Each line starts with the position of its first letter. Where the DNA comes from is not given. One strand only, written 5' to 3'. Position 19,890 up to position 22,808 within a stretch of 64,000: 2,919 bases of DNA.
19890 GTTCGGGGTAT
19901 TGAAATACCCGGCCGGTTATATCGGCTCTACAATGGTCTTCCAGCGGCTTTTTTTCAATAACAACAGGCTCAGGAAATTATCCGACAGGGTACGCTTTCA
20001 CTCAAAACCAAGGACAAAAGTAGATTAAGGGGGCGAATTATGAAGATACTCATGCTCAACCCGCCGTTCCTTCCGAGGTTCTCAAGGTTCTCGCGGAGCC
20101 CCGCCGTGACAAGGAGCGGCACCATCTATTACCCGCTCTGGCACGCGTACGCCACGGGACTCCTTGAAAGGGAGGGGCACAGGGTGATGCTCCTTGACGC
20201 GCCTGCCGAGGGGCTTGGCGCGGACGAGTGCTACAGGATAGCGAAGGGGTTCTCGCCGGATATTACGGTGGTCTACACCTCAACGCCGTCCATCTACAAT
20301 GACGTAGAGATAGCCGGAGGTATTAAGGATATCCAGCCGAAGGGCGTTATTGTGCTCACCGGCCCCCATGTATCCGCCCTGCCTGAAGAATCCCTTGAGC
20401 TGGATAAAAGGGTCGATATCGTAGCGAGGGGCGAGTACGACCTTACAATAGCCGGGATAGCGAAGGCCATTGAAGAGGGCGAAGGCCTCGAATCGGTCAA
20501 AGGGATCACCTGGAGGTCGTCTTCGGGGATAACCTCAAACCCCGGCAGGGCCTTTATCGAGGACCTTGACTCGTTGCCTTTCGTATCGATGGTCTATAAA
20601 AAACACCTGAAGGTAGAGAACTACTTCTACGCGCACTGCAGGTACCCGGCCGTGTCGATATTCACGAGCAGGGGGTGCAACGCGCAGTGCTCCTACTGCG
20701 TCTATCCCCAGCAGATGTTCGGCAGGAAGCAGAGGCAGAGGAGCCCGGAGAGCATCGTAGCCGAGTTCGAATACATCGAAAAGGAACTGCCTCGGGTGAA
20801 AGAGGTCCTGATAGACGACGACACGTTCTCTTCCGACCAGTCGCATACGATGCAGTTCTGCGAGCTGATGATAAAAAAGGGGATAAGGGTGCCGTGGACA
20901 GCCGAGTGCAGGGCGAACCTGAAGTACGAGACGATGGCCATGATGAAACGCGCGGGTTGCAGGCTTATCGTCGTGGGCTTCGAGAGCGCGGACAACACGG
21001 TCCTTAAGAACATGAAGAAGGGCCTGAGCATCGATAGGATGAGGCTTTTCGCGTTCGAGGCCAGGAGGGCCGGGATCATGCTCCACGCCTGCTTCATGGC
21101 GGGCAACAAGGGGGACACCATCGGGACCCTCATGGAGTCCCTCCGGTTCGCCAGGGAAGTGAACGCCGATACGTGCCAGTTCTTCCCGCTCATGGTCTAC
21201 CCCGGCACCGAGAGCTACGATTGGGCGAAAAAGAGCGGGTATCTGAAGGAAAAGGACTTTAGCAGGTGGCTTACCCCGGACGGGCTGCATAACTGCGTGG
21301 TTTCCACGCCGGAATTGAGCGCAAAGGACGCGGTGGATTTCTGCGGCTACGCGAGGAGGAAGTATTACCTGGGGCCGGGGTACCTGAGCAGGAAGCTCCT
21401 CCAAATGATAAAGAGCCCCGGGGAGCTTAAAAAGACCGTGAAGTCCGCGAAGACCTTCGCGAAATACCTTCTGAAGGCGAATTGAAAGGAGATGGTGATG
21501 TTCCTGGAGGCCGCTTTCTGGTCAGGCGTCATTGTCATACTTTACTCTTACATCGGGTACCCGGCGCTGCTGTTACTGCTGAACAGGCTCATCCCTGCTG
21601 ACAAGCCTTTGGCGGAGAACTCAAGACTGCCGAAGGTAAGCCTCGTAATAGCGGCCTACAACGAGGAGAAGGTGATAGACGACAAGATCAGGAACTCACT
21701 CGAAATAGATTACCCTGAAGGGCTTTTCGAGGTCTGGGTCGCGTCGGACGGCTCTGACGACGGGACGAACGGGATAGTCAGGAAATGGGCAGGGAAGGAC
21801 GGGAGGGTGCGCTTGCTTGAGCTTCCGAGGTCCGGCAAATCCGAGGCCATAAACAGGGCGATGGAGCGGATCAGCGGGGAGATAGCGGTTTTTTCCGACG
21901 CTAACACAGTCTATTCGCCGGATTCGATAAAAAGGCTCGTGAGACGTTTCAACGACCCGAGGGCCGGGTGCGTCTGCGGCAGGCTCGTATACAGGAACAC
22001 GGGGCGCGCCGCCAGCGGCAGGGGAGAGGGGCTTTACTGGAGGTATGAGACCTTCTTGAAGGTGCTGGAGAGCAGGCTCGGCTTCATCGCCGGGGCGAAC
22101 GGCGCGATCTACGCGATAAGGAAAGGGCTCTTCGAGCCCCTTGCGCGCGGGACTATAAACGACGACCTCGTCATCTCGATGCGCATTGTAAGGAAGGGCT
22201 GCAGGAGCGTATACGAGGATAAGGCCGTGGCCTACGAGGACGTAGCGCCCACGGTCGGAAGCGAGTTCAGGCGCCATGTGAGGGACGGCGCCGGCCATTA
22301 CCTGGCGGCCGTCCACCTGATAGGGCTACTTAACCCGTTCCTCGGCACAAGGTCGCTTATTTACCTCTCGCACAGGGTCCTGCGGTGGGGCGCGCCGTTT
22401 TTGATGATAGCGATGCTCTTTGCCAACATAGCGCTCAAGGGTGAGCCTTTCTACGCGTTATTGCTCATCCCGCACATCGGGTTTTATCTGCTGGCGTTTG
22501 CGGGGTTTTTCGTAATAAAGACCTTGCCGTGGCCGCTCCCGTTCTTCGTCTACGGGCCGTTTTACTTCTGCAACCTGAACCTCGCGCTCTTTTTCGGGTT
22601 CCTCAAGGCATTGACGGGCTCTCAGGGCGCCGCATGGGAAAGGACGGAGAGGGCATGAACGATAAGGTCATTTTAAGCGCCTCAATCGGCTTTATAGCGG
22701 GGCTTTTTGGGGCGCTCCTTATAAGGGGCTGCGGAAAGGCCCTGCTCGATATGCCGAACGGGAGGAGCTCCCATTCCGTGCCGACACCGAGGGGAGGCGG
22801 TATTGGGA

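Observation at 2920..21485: Five paralogous cobalamin-binding (class B) radical SAM enzymes embedded in a Wzx/Wzy polysaccharide gene cluster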

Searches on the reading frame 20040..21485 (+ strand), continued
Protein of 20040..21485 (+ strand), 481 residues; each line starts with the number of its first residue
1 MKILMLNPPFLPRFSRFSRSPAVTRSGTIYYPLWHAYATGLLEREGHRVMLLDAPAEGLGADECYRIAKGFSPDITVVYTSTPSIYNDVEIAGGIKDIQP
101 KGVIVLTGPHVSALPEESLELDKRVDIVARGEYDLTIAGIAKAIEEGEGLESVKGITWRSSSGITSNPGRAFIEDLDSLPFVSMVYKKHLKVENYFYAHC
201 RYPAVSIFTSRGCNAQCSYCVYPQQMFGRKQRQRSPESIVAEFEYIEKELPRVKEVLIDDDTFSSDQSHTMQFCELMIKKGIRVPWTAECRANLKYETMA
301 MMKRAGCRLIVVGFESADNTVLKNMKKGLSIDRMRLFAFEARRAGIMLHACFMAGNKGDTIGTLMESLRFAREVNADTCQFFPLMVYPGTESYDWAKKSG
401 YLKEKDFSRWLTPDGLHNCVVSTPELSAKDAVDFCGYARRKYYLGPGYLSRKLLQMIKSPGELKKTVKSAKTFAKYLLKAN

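Call 34: get_annotated_region(hit=H1, flank=12000)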
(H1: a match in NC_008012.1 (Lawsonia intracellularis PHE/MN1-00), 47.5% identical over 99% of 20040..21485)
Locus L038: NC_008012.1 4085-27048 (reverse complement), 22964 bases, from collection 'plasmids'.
description: Lawsonia intracellularis PHE/MN1-00 plasmid 1, complete sequence
organism: Lawsonia intracellularis PHE/MN1-00 (NCBI taxid 363253)
taxonomy: Bacteria; Thermodesulfobacteriota; Desulfovibrionia; Desulfovibrionales; Desulfovibrionaceae; Lawsonia; Lawsonia intracellularis; Lawsonia intracellularis PHE/MN1-00
host: -; source: Sus scrofa; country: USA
typing (MOB-suite, as given by PLSDB): non-mobilizable; replicon rep_cluster_1701
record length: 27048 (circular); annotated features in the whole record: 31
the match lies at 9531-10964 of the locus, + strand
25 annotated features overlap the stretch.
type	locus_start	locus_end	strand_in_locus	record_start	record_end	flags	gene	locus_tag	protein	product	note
CDS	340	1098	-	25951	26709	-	-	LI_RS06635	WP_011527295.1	ParA family protein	-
CDS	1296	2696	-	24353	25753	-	-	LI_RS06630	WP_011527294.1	DUF2142 domain-containing protein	-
CDS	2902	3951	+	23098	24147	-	-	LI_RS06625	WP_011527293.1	hypothetical protein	-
CDS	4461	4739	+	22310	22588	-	-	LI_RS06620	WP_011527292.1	type II toxin-antitoxin system Phd/YefM family antitoxin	-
CDS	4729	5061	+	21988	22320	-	-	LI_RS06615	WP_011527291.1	type II toxin-antitoxin system RelE/ParE family toxin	GO:0030541 - plasmid partitioning [Evidence IEA]; GO:0051290 - protein heterotetramerization [Evidence IEA]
CDS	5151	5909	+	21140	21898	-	-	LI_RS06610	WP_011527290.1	glycosyltransferase family 2 protein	-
CDS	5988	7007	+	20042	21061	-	galE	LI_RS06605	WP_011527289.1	UDP-glucose 4-epimerase GalE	GO:0006012 - galactose metabolic process [Evidence IEA]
CDS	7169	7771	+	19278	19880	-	-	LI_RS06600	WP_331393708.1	glycosyltransferase family 2 protein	-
CDS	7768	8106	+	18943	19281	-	-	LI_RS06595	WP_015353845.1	DUF2304 family protein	-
CDS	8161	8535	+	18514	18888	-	-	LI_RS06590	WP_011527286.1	DUF2304 domain-containing protein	-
CDS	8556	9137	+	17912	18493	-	-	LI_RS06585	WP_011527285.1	SIS domain-containing protein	-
CDS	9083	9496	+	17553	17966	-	-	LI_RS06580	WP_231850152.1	hypothetical protein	-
CDS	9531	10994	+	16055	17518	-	-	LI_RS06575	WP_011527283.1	radical SAM protein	-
CDS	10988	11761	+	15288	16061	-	-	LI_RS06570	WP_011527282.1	class I SAM-dependent methyltransferase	-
CDS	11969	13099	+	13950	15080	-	-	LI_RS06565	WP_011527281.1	radical SAM protein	-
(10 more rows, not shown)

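Call 35: get_annotated_region(hit=H4, flank=6000)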
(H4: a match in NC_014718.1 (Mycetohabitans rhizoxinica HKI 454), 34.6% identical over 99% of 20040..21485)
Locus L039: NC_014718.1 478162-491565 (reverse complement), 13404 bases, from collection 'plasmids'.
description: Mycetohabitans rhizoxinica HKI 454 plasmid pBRH01, complete sequence
organism: Mycetohabitans rhizoxinica HKI 454 (NCBI taxid 882378)
taxonomy: Bacteria; Pseudomonadota; Betaproteobacteria; Burkholderiales; Burkholderiaceae; Mycetohabitans; Mycetohabitans rhizoxinica; Mycetohabitans rhizoxinica HKI 454
host: -; source: -; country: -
typing (MOB-suite, as given by PLSDB): non-mobilizable
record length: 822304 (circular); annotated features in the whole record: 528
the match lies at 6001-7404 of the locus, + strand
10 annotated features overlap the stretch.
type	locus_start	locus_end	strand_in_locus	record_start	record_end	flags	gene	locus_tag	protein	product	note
CDS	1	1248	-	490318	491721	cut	-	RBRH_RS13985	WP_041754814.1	TfuA-like protein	-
CDS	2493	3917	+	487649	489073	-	-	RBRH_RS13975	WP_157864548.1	F-box domain-containing protein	-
CDS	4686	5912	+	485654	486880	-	hpnI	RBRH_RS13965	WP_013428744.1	bacteriohopanetetrol glucosamine biosynthesis glycosyltransferase HpnI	-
CDS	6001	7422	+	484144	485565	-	hpnJ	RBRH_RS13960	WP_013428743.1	hopanoid biosynthesis associated radical SAM protein HpnJ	-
CDS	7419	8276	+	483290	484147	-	hpnK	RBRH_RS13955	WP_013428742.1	hopanoid biosynthesis-associated protein HpnK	GO:0005975 - carbohydrate metabolic process [Evidence IEA]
CDS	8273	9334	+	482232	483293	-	-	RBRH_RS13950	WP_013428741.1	lysylphosphatidylglycerol synthase domain-containing protein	-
CDS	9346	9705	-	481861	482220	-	-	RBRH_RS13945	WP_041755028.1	DUF3564 domain-containing protein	-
CDS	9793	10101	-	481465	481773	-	-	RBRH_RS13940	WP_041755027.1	DUF1488 domain-containing protein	-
CDS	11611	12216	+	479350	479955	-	-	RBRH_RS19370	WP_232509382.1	hypothetical protein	-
CDS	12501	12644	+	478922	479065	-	-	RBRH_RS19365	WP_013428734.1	hypothetical protein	-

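Call 72: predict_structure(alignment_id=A3)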
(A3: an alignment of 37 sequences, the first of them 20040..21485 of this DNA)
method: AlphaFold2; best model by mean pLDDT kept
length: 481 residues; sequences in the alignment: 37
mean_pLDDT: 86.6   pTM: 0.87
mean pLDDT of the five models: 86.6, 86.5, 83.6, 80.6, 77.3
residues with pLDDT >= 90: 253; 70-90: 177; 50-70: 41; < 50: 10
segments of 3 or more residues with pLDDT < 50: 479-481
pLDDT, mean of each block of 10 residues (from residue 1): 92 54 54 87 95 87 96 95 83 96 91 90 95 91 91 95 93 92 94 82 89 80 75 95 97 92 89 98 94 94 97 92 88 96 95 89 96 90 80 87 80 68 86 86 85 78 61 51 34
secondary structure, 60 per line:
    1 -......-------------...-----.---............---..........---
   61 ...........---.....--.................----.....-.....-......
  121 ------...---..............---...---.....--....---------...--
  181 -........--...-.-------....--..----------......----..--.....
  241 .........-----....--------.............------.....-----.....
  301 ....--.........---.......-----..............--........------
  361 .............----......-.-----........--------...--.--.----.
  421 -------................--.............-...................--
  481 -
elements in order: E2-7 H33-44 E48-53 H54-57 H61-71 E75-79 H82-98 E103-107 H109-113 H115-120 E127-129 H133-146 E156-160 E163-166 H182-189 E204-207 H222-227 H236-249 E255-258 H267-279 E286-290 H296-304 E307-315 H319-325 H331-344 E347-354 H361-373 E378-383 H391-398 H428-443 H446-458 H460-478

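Call 75: fold_search(model_id=the predicted structure, library=pdb)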
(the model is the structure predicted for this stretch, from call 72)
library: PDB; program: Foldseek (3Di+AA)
matches with E <= 10: 1874; with E <= 0.001: 137
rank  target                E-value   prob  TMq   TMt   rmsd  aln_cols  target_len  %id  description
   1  6fd2_A                6.8e-25  1.00  0.74  0.78   4.0       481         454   24  Radical SAM 1,2-diol dehydratase AprD4 in complex with its substrate paromamine (released 2018-01-17)
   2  6fd2_B                1.2e-24  1.00  0.73  0.77   4.5       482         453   23  Radical SAM 1,2-diol dehydratase AprD4 in complex with its substrate paromamine (released 2018-01-17)
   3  6wtf_A                1.1e-22  1.00  0.67  0.60   4.4       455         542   18  Structure of radical S-adenosylmethionine methyltransferase, TsrM, from Kitasatospora setae with tryptophan substrate  (released 2020-12-23)
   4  6wtf_B                1.4e-22  1.00  0.66  0.59   5.5       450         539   18  Structure of radical S-adenosylmethionine methyltransferase, TsrM, from Kitasatospora setae with tryptophan substrate  (released 2020-12-23)
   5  6wte_A                2.3e-22  1.00  0.67  0.58   5.7       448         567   18  Structure of radical S-adenosylmethionine methyltransferase, TsrM, from Kitasatospora setae with cobalamin and [4Fe-4S (released 2020-12-23)
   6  6wte_B                4.2e-22  1.00  0.66  0.60   7.7       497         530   17  Structure of radical S-adenosylmethionine methyltransferase, TsrM, from Kitasatospora setae with cobalamin and [4Fe-4S (released 2020-12-23)
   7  9ccb                  4.7e-22  1.00  0.61  0.70   7.6       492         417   19  X-ray crystal structure of methyl-coenzyme M reductase glutamine methylase (MgmA) from Methanothermobacter marburgensis  (released 2025-01-01)
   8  5ul4                  1.5e-21  1.00  0.62  0.42  15.7       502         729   18  Structure of Cobalamin-dependent S-adenosylmethionine radical enzyme OxsB with aqua-cobalamin and S-adenosylmethionine b (released 2017-04-19)
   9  5ul3                  7.4e-21  1.00  0.61  0.42  13.9       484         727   18  Structure of Cobalamin-dependent S-adenosylmethionine radical enzyme OxsB with aqua-cobalamin bound (released 2017-04-19)
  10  9n1d                  7.9e-21  1.00  0.67  0.52   4.8       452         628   16  Crystal structure of CysS from Corallococcus sp. CA054B with 5'-deoxyadenosine and methionine bound (released 2026-01-28)
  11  9n1c                  4.2e-20  1.00  0.67  0.53   4.4       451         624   16  Crystal structure of CysS from Corallococcus sp. CA054B with 5'-deoxyadenosine, methionine, and pantetheinylated 3-ethox (released 2026-01-28)
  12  9n1b                  4.5e-20  1.00  0.68  0.54   4.4       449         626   16  Crystal structure of CysS from Corallococcus sp. CA054B with 5'-deoxyadenosine, methionine, and pantetheinylated 3-metho (released 2026-01-28)
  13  5ul2                  1.1e-18  1.00  0.62  0.42  12.7       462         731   19  Structure of Apo, SeMet-labeled Cobalamin-dependent S-adenosylmethionine radical enzyme OxsB (released 2017-04-19)
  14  7kdx_B                2.8e-18  1.00  0.66  0.50   7.6       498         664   16  Crystal structure of Streptomyces tokunonesis TokK with hydroxycobalamin, 5'-deoxyadenosine, and methionine (released 2022-01-12)
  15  7kdx_A                3.0e-18  1.00  0.66  0.50   7.4       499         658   16  Crystal structure of Streptomyces tokunonesis TokK with hydroxycobalamin, 5'-deoxyadenosine, and methionine (released 2022-01-12)
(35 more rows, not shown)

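Call 86: search_protein_representatives(protein=window:20040-21485:+)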
Query: 481 residues. Proteins with E-value up to 0.001 (for the whole library): 45935; up to 1e-10: 26858; up to 1e-30: 4762. The best 150 are listed.
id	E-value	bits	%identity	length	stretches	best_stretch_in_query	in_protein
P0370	1.2e-166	571.2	52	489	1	1-478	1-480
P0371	2.5e-158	543.8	53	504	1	1-479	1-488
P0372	1.9e-150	517.9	48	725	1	1-477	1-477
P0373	9.2e-145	499.1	64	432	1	1-328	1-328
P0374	1.7e-143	494.9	47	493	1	4-478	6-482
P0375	7.8e-141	486.1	46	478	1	1-479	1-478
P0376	1.8e-132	458.6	46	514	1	1-480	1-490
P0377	5.3e-130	450.4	44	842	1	1-478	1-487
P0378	7.7e-125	433.4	42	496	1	1-477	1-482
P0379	7.7e-125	433.4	43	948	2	2-225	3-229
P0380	7.1e-124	430.2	42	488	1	1-479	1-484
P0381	3.4e-123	428.0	42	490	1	1-473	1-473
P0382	2.5e-122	425.1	41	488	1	1-470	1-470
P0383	6.5e-122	423.7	41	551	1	1-478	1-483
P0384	1.2e-120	419.6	48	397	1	95-477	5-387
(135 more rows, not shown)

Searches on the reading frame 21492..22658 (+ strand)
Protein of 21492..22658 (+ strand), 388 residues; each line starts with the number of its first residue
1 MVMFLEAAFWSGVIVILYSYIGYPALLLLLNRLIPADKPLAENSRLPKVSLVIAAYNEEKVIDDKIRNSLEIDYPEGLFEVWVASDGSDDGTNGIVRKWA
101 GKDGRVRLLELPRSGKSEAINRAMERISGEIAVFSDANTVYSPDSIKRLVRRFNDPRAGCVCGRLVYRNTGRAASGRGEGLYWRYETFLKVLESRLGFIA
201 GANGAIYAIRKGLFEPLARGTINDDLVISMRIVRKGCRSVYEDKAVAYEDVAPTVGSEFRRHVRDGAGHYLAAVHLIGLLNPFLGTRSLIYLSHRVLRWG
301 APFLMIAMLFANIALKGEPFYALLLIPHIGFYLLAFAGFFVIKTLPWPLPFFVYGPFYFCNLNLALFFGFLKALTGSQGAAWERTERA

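Call 4: search_protein_families(library=pfam, proteins=[window:21492-22658:+])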
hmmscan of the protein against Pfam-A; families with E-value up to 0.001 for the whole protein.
window:21492-22658:+ (388 aa): 4 families
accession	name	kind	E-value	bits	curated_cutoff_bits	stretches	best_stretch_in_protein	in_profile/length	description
PF00535.33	Glycos_transf_2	-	9.3e-27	94.4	23.3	1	50-181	1-131/168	Glycosyl transferase family 2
PF13641.12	Glyco_tranf_2_3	-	4e-23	83.1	27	1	47-265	1-227/230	Glycosyltransferase like family 2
PF13632.12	Glyco_trans_2_3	-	9.5e-14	52.1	27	1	134-333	4-196/198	Glycosyl transferase family group 2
PF13506.12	Glyco_transf_21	-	1.5e-09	38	21.7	1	116-264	18-171/174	Glycosyl transferase family 21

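Call 8: search_protein_families(library=ncbifam, proteins=[window:21492-22658:+])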
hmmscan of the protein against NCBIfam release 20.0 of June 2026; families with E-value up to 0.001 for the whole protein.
window:21492-22658:+ (388 aa): 24 families
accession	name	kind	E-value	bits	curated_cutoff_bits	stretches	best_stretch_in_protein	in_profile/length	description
TIGR03937.1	PgaC_IcaA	equivalog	2.7e-20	72.7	422.3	1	38-267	36-268/407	poly-beta-1,6-N-acetyl-D-glucosamine synthase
TIGR04242.1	nodulat_NodC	equivalog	1.4e-13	50.6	550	1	38-172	39-175/395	chitooligosaccharide synthase NodC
TIGR03111.1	glyc2_xrt_Gpos1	hypoth_equivalog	1.1e-11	44.2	363.95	1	8-166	8-170/439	TIGR03111 family XrtG-associated glycosyltransferase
NF041875.1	EPS_EpsD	equivalog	4.5e-11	42.7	370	1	49-165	1-116/325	exopolysaccharide biosynthesis glycosyltransferase EpsD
TIGR03965.1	mycofact_glyco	equivalog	4.9e-11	42.2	280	1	30-168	58-194/467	mycofactocin biosynthesis glycosyltransferase MftF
NF007482.0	PRK10073.1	equivalog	1.9e-10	40.3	423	1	45-150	4-107/334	glycosyltransferase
TIGR03469.1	HpnB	hypoth_equivalog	7.8e-10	38.3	379.25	1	39-155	36-162/386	hopene-associated glycosyltransferase HpnB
NF038299.1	EPS_HpsN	equivalog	4.7e-09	35.7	425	1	47-169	1-123/317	hormogonium polysaccharide biosynthesis glycosyltransferase HpsN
NF047588.1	GlcsyltransPgfSStrep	equivalog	5.7e-09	35.6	500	1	48-155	2-112/308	glycosyltransferase PgfS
NF047683.1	TeichurnBiosyTuaG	equivalog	4e-08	33.2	400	1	47-151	6-109/252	teichuronic acid biosynthesis protein TuaG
NF053846.1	glyco_with_XrtP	equivalog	4.9e-08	32.1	520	1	51-136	45-131/440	XrtP-associated glycosyltransferase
NF041865.1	EpsU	equivalog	5.8e-08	32.2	700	1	21-290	15-287/394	exopolysaccharide biosynthesis GT2 family glycosyltransferase EpsU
NF050050.1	ProtGlycPglI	equivalog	1.8e-07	30.8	500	1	47-178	2-133/306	GalNAc(5)-diNAcBac-PP-undecaprenol beta-1,3-glucosyltransferase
NF008558.0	PRK11498.1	equivalog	2.8e-07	28.8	992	1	21-137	249-361/872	UDP-forming cellulose synthase catalytic subunit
TIGR03030.1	CelA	equivalog_domain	5.7e-07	27.9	699.1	1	40-89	123-175/714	UDP-forming cellulose synthase catalytic subunit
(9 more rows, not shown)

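Call 62: search_solved_structures(query=window:21492-22658:+, max_evalue=0.001)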
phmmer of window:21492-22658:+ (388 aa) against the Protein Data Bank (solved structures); distinct sequences matched with E-value up to 0.001: 16.
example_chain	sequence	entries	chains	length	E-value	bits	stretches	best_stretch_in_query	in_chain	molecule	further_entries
6yv7_A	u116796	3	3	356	9.9e-21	77.4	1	43-321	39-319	Glycosyl transferase, family 2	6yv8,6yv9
6yv7_B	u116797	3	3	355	1e-20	77.4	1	43-321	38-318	Glycosyl transferase, family 2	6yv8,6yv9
5tze_C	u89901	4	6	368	7.4e-08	35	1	48-155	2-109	Glycosyl transferase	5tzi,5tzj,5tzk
5tz8_A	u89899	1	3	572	1.6e-07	33.9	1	48-153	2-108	Glycosyl transferase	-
6p61_A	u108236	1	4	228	5.8e-07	32.1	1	45-149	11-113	Glycosyltransferase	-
2z87_A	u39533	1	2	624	2.5e-06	30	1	43-184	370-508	Chondroitin synthase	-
2z86_A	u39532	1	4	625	2.5e-06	30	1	43-184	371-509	Chondroitin synthase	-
1h7l_A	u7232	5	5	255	5.7e-06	28.8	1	47-155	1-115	SPORE COAT POLYSACCHARIDE BIOSYNTHESIS PROTEIN SPSA | PROTEIN (SPORE COAT POLYSACCHARIDE BIOSYNTHESIS PROTEIN SPSA)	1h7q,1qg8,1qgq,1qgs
9bhc_C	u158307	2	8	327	1.5e-05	27.5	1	46-154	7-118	Undecaprenyl-phosphate 4-deoxy-4-formamido-L-arabinose transferase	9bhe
8vxh_A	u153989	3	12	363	1.6e-05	27.4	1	45-154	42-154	Undecaprenyl-phosphate 4-deoxy-4-formamido-L-arabinose transferase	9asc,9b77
5hea_A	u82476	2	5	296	2.1e-05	27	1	49-155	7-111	Putative glycosyltransferase (GalT1)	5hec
9hwj_A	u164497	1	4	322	8.4e-05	25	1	46-154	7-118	Undecaprenyl-phosphate 4-deoxy-4-formamido-L-arabinose transferase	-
7lby_A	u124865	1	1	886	8.7e-05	24.9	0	20-138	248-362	Cellulose synthase catalytic subunit [UDP-forming]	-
9b8v_E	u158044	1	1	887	8.7e-05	24.9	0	20-138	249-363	Cellulose synthase catalytic subunit [UDP-forming]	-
9fmv_A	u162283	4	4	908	9.4e-05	24.8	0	20-138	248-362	Cellulose synthase catalytic subunit [UDP-forming]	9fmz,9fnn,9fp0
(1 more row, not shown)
